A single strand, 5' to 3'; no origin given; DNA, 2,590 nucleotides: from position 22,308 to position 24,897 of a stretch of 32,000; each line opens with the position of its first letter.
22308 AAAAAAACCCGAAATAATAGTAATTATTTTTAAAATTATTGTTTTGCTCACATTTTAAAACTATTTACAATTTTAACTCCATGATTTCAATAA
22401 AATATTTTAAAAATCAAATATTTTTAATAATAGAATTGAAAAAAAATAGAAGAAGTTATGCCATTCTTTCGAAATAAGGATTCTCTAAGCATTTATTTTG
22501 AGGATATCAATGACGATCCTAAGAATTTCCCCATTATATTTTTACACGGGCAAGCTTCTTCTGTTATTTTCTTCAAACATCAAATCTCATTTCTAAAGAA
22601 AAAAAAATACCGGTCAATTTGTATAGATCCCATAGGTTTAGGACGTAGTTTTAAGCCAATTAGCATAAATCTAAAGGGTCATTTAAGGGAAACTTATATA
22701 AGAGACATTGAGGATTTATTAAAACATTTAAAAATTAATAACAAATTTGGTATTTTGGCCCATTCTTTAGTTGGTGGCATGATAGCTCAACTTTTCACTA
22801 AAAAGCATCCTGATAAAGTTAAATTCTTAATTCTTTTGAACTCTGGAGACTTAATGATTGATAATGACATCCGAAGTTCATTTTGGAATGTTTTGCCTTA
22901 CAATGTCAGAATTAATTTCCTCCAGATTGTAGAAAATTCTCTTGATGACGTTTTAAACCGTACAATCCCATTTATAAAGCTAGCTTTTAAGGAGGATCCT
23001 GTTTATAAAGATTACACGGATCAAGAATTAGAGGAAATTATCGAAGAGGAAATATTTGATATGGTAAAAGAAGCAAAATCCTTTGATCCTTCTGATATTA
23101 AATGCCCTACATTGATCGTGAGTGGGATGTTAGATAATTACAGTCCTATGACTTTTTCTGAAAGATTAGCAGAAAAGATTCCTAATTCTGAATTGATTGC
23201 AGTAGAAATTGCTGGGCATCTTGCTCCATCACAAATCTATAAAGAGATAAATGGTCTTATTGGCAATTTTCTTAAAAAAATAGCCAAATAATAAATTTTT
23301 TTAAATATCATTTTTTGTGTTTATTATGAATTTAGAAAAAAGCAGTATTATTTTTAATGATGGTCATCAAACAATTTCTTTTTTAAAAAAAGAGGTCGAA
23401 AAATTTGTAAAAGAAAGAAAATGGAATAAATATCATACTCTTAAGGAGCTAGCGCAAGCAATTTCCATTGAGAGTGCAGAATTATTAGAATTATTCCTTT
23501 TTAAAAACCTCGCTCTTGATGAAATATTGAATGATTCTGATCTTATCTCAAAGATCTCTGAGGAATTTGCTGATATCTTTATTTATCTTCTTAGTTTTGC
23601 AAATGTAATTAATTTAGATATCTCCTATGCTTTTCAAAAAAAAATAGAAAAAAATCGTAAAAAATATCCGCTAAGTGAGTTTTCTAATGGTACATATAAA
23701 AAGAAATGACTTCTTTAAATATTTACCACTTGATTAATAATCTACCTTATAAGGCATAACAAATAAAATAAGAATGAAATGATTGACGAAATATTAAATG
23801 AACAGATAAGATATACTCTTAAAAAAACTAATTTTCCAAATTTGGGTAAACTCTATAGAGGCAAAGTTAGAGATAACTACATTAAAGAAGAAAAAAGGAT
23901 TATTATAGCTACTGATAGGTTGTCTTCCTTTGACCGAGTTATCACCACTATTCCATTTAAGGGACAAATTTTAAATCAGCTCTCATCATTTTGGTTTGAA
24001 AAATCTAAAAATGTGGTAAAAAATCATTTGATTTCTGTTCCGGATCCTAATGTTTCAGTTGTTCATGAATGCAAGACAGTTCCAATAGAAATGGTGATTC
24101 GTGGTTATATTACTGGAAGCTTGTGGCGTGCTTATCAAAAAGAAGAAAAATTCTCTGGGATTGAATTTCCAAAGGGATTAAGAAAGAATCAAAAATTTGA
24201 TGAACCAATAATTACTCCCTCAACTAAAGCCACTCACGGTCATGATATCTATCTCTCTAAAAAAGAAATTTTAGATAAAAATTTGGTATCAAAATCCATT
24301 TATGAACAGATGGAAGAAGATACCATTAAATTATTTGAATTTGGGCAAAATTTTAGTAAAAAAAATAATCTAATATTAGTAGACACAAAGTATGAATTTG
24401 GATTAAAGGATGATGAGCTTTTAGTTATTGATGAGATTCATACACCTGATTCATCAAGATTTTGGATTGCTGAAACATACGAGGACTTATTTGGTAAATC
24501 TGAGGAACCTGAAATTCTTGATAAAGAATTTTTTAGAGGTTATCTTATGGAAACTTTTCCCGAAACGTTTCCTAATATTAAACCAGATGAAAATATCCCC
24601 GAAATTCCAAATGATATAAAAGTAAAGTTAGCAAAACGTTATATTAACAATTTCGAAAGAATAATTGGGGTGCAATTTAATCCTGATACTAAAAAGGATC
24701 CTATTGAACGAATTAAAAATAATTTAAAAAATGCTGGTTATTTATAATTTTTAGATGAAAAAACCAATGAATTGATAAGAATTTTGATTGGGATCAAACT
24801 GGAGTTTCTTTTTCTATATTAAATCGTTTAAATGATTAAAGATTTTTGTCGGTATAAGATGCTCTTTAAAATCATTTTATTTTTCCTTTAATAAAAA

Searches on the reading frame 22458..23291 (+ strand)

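Call 77: search_protein_families(library=pfam, proteins=[window:22458-23291:+], max_evalue=0.001)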
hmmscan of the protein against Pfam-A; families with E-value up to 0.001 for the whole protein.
window:22458-23291:+ (277 aa): 4 families
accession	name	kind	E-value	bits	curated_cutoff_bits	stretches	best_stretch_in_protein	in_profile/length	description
PF00561.26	Abhydrolase_1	-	6e-20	72.4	25.8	1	25-256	2-240/245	alpha/beta hydrolase fold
PF12146.15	Hydrolase_4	-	1.2e-13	51.4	27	1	26-244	7-220/239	Serine aminopeptidase, S33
PF03959.19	FSH1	-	4.9e-06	26.8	21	0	206-259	151-204/211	Serine hydrolase (FSH1)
PF06821.19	Ser_hydrolase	-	0.00039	20.8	22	0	198-256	98-155/172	Serine hydrolase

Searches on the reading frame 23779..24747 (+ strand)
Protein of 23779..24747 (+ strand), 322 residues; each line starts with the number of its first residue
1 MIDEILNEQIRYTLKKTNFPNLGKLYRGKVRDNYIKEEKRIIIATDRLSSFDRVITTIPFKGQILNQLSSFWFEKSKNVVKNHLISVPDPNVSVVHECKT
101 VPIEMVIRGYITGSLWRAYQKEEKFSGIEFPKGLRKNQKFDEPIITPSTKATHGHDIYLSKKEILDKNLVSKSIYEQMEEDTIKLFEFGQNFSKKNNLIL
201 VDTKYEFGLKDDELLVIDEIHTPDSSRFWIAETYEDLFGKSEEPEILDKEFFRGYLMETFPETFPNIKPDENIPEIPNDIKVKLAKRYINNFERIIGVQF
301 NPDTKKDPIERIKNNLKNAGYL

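Call 77: search_protein_families(library=pfam, proteins=[window:23779-24747:+], max_evalue=0.001)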
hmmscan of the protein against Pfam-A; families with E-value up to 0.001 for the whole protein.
window:23779-24747:+ (322 aa): 1 family
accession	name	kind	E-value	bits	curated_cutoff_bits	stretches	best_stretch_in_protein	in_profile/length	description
PF01259.24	SAICAR_synt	-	9.3e-68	228.9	20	1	24-258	1-221/233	SAICAR synthetase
